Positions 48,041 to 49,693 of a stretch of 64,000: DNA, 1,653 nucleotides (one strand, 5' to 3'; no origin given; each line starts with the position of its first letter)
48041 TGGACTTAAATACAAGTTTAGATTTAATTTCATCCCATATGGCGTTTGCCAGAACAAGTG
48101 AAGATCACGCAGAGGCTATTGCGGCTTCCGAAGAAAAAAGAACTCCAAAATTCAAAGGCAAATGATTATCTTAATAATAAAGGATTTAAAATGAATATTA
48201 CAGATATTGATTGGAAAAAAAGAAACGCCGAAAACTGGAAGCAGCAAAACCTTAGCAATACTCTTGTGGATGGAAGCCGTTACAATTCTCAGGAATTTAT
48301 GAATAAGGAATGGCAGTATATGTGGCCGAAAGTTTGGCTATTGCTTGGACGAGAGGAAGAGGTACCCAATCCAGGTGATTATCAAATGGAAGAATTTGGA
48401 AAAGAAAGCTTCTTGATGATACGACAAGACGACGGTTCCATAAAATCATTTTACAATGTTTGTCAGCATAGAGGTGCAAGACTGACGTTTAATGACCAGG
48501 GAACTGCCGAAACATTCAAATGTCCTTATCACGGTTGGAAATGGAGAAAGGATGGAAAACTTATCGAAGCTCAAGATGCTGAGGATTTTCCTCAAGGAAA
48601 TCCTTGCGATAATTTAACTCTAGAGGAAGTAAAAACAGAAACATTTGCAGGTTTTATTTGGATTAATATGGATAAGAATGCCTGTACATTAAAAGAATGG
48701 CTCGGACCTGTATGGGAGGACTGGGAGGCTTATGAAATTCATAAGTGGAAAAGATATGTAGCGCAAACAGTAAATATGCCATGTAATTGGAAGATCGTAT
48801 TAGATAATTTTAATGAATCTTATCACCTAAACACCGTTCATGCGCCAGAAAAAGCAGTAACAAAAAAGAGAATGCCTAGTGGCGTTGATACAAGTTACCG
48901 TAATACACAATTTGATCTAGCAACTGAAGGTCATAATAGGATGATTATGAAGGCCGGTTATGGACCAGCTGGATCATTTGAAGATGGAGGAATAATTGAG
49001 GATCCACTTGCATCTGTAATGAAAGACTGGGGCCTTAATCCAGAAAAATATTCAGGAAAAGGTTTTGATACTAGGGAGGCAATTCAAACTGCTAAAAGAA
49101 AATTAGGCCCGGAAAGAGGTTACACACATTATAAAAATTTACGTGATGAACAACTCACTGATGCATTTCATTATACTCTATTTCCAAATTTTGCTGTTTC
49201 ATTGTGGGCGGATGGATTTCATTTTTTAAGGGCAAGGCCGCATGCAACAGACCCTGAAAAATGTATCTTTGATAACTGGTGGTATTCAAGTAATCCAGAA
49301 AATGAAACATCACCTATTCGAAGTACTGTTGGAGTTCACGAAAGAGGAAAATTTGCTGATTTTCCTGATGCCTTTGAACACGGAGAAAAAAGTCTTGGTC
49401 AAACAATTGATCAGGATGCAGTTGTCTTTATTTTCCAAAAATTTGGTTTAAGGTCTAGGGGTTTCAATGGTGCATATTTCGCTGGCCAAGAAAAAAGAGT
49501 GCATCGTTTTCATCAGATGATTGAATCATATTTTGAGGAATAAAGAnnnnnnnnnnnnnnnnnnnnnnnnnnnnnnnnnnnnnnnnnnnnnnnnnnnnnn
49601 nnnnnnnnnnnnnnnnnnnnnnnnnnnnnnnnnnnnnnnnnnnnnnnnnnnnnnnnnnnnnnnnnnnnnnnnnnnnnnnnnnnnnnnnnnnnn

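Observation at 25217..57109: Five paralogous Rieske oxygenase alpha subunits in 32 kb, three each followed by a SnoaL_4/NTF2-like protein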

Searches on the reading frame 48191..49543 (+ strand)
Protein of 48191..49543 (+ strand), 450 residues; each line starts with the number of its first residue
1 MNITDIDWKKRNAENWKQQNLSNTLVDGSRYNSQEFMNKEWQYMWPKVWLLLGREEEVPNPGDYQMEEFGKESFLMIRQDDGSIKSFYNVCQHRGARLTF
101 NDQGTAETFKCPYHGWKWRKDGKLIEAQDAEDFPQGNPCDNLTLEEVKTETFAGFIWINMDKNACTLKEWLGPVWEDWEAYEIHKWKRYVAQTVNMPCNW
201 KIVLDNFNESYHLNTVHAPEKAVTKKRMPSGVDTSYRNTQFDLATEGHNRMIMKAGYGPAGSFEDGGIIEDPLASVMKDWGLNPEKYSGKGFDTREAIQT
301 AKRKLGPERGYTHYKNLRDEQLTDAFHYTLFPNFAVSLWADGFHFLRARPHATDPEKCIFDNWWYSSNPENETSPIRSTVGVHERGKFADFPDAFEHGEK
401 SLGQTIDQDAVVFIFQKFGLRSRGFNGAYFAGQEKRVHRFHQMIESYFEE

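Call 4: search_protein_families(library=pfam, proteins=[window:48191-49543:+], max_evalue=0.01)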
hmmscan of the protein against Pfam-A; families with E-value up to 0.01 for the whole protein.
window:48191-49543:+ (450 aa): 2 families
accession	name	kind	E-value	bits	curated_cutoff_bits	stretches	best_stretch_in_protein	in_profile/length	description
PF00848.25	Ring_hydroxyl_A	-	3e-29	102.9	24.9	1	184-448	2-206/208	Ring hydroxylating alpha subunit (catalytic domain)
PF00355.32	Rieske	-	8.5e-17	61.3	20.3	1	49-131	2-82/88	Rieske [2Fe-2S] domain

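Call 11: search_protein_families(library=ncbifam, proteins=[window:48191-49543:+], max_evalue=0.01)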
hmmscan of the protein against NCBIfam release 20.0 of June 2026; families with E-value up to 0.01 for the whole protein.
window:48191-49543:+ (450 aa): 8 families
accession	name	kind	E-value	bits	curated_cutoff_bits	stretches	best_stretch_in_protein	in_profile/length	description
NF058607.1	GlBtMonoOxGbcA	equivalog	1.1e-36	126.2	670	1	14-219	22-223/420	glycine betaine monooxygenase oxygenase subunit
NF042946.1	3PPDioc_HcaE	equivalog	3.6e-30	105.3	830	1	25-226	15-223/450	3-phenylpropionate/cinnamic acid dioxygenase subunit alpha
NF041684.1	ant_diox_AndAc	equivalog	9e-27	93.7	750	1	29-218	26-223/418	anthranilate 1,2-dioxygenase large subunit AndAc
TIGR03229.1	benzo_1_2_benA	equivalog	5.1e-26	91.5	780.95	1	27-228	17-226/433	benzoate 1,2-dioxygenase large subunit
TIGR03228.1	anthran_1_2_A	equivalog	1.9e-23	82.9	671.9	1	32-230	22-226/438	anthranilate 1,2-dioxygenase large subunit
NF052579.1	BetMthstMoxSdmAMthl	equivalog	5.3e-06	25.6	600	1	61-158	29-124/351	4beta-methylsterol monooxygenase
NF010001.0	PRK13474.1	subfamily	0.00055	19.3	154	1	71-125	86-139/178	cytochrome b6-f complex iron-sulfur subunit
NF045928.1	Cytb6fFeSPetC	equivalog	0.00057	19.3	250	1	74-125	90-140/179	cytochrome b6-f complex iron-sulfur subunit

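Call 13: search_solved_structures(query=window:48191-49543:+, max_evalue=0.001)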
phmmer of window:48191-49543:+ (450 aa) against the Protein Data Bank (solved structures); distinct sequences matched with E-value up to 0.001: 39.
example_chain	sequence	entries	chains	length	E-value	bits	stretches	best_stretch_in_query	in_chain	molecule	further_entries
6y9c_A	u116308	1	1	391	1.9e-29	105.9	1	31-218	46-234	Carnitine monooxygenase oxygenase subunit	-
6y8j_A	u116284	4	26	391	2e-29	105.9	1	31-218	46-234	Carnitine monooxygenase oxygenase subunit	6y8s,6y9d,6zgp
9jp5_A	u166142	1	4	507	2e-29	105.9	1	20-219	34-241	Phthalate 3,4-dioxygenase alpha subunit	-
8k0a_A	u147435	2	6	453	5e-29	104.6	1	29-220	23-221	3-phenylpropionate/cinnamic acid dioxygenase subunit alpha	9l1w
3en1_A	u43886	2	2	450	2.3e-28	102.4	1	26-216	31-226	Benzene 1,2-dioxygenase subunit alpha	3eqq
1uli_A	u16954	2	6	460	9.3e-28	100.4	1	27-236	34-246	biphenyl dioxygenase large subunit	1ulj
1wql_A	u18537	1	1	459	8e-27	97.3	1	23-260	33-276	iron-sulfur protein large subunit of cumene dioxygenase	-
3gzx_A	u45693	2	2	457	1.2e-26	96.8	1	23-269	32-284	Biphenyl dioxygenase subunit alpha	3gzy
2gbw_A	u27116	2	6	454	1.7e-26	96.2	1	40-219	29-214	Biphenyl 2,3-Dioxygenase Alpha Subunit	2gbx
2xr8_A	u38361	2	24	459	8.9e-26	93.9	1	24-258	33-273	BIPHENYL DIOXYGENASE SUBUNIT ALPHA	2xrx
5aeu_A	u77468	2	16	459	8.9e-26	93.9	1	24-258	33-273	BIPHENYL DIOXYGENASE SUBUNIT ALPHA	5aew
2yfi_A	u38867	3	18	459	8.9e-26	93.9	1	24-258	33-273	BIPHENYL DIOXYGENASE SUBUNIT ALPHA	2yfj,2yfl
2xsh_A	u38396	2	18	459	8.9e-26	93.8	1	24-258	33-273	BIPHENYL DIOXYGENASE SUBUNIT ALPHA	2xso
2ckf_A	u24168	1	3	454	9.1e-26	93.8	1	37-219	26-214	RING-HYDROXYLATING DIOXYGENASE ALPHA SUBUNIT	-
4hjl_A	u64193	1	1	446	2.4e-25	92.4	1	32-219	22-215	Naphthalene 1,2-dioxygenase subunit alpha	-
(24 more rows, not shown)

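Call 38: find_homologous_proteins(query=window:48191-49543:+, max_evalue=1e-10)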
Query window:48191-49543:+ (450 aa): 1449 proteins with E <= 1e-10 among 3039 candidates; the best 120 are listed.
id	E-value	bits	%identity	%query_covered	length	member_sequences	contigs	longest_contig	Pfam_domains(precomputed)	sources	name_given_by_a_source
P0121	2.0e-275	932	83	100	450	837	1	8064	PF00355.33,PF00848.26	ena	-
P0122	6.8e-253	858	78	100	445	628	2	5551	PF00355.33,PF00848.26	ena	-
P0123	2.6e-252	856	77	100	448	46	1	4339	PF00355.33,PF00848.26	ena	-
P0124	1.6e-246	837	76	100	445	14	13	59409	PF00355.33,PF00848.26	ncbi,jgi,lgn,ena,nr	ncbi:MAG: aromatic ring-hydroxylating dioxygenase subunit alpha [Pseudomonadota bacterium]|nr:aromat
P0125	3.7e-216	737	68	97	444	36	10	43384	PF00355.33,PF00848.26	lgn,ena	-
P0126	5.8e-212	723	69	96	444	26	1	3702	PF00355.33,PF00848.26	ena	-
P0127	4.2e-200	684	64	98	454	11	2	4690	PF00355.33,PF00848.26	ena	-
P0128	1.9e-199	682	62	100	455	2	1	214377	PF00355.33,PF00848.26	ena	-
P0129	1.0e-190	653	60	98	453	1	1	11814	PF00355.33,PF00848.26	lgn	-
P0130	2.6e-190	651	60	97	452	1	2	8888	PF00355.33,PF00848.26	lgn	-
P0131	5.2e-190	650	61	98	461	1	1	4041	PF00355.33,PF00848.26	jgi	jgi:phenylpropionate dioxygenase-like ring-hydroxylating dioxygenase large terminal subunit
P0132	1.9e-189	649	58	100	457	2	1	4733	PF00355.33,PF00848.26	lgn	-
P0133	3.7e-189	648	58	99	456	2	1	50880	PF00355.33,PF00848.26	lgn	-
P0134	7.1e-189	647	60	98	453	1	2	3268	PF00355.33,PF00848.26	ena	-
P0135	1.7e-188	645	60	97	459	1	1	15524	PF00355.33,PF00848.26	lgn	-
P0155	4.3e-184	631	59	98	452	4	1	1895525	PF00355.33,PF00848.26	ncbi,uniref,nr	ncbi:aromatic ring-hydroxylating dioxygenase subunit alpha [Halieaceae bacterium IMCC14734]|uniref:A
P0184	1.0e-180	620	57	100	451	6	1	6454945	PF00355.33,PF00848.26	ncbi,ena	-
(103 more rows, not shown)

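Call 40: find_encoding_contigs(protein=P0155, flank=8000, max_places=2)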
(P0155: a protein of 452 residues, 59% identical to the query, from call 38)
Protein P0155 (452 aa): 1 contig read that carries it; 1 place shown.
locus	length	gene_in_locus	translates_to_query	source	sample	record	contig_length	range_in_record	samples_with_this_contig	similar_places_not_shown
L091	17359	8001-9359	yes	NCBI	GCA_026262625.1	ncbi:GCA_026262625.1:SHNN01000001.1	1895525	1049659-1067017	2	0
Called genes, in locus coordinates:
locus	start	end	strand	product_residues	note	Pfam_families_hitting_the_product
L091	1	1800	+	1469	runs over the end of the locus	PF03935:SKN1_KRE6_Sbg1, PF00722:Glyco_hydro_16, PF26113:GH16_XgeA (weak), PF03935:SKN1_KRE6_Sbg1 (weak)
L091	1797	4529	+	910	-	PF07715:Plug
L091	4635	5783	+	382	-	PF06580:His_kinase, PF02518:HATPase_c (faint)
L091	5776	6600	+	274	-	PF00072:Response_reg, PF04397:LytTR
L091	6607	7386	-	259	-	-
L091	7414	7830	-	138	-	PF13577:SnoaL_4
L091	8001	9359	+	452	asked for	PF00355:Rieske, PF00848:Ring_hydroxyl_A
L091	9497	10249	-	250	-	PF00106:adh_short, PF08659:KR, PF13561:adh_short_C2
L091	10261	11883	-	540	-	PF00501:AMP-binding, PF13193:AMP-binding_C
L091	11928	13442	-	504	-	PF18313:TLP1_add_C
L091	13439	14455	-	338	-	PF00296:Bac_luciferase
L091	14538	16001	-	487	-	PF00171:Aldedh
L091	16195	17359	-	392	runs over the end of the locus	PF05940:NnrS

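Call 41: find_encoding_contigs(protein=P0184, flank=8000, max_places=2)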
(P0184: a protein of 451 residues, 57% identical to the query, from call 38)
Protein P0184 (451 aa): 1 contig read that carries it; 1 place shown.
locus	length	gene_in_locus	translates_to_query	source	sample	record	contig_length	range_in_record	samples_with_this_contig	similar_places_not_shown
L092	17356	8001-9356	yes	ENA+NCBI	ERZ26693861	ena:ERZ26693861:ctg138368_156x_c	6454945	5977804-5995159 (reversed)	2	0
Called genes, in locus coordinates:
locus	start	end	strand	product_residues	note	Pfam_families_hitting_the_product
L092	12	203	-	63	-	-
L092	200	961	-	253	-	PF01695:IstB_IS21, PF13401:AAA_22 (faint)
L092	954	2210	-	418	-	PF22483:Mu-transpos_C_2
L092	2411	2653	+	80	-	-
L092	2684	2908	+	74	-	-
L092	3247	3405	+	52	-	-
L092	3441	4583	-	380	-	PF22643:NagA_N (weak), PF01979:Amidohydro_1, PF07969:Amidohydro_3 (weak)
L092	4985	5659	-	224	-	PF01610:DDE_Tnp_ISL3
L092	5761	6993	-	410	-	PF13542:HTH_Tnp_ISL3, PF01610:DDE_Tnp_ISL3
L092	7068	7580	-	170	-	PF14690:Zn_ribbon_ISL3, PF13542:HTH_Tnp_ISL3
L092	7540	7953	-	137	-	PF13577:SnoaL_4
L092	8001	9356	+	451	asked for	PF00355:Rieske, PF00848:Ring_hydroxyl_A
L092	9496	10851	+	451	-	PF05598:DUF772, PF01609:DDE_Tnp_1, PF13751:DDE_Tnp_1_6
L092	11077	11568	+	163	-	PF02600:DsbB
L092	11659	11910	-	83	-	-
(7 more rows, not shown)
